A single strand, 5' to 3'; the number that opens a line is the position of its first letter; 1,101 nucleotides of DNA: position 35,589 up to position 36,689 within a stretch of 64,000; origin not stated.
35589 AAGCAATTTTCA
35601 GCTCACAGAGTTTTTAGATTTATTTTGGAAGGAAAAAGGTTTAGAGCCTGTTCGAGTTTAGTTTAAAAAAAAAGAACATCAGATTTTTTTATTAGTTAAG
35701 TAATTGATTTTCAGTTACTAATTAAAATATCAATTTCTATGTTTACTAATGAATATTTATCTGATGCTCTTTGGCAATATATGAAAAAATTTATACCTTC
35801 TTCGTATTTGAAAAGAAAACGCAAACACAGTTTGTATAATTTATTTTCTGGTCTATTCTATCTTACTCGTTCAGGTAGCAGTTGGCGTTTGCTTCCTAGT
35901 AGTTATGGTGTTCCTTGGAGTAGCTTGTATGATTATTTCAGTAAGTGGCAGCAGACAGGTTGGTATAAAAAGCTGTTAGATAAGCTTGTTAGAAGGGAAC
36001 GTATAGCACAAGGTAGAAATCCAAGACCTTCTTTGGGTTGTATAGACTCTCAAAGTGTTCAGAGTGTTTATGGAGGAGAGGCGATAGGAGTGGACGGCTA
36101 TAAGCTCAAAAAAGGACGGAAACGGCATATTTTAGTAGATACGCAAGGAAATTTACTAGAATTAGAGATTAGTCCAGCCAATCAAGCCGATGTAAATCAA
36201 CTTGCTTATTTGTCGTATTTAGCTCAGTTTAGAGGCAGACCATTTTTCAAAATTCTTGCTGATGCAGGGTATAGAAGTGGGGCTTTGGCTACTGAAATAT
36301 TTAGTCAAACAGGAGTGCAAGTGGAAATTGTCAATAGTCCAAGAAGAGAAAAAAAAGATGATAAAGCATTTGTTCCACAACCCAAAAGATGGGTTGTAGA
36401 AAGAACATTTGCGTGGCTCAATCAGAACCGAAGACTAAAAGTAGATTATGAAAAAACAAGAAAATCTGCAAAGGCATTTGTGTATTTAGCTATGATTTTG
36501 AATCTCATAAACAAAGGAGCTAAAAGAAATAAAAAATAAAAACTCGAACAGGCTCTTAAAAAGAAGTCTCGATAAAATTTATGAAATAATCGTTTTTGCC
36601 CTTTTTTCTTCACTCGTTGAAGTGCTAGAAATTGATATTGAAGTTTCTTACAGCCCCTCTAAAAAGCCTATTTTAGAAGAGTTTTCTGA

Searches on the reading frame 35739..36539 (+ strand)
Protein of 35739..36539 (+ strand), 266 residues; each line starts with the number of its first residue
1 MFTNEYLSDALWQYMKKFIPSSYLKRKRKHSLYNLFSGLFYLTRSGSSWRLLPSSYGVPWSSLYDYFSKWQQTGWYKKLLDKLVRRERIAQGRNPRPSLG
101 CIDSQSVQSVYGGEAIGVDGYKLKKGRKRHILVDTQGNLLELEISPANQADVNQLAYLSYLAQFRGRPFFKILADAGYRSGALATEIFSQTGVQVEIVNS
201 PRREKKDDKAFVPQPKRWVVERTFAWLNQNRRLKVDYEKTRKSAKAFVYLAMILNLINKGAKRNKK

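Call 101: search_protein_families(library=pfam, proteins=[window:35739-36539:+], max_evalue=0.001)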
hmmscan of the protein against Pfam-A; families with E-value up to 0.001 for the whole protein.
window:35739-36539:+ (266 aa): 4 families
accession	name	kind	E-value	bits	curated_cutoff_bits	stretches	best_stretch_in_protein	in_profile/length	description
PF01609.27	DDE_Tnp_1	-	6.6e-21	75.4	23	1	96-256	3-200/200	Transposase DDE domain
PF13340.11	DUF4096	-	1.8e-16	60.6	34.3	1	7-79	1-75/76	Putative transposase of IS4/5 family (DUF4096)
PF13586.12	DDE_Tnp_1_2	-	4e-12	46.8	29.2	1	173-253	2-81/86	Transposase DDE domain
PF13612.12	DDE_Tnp_1_3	-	2.1e-06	28.2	27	1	126-208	45-118/155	Transposase DDE domain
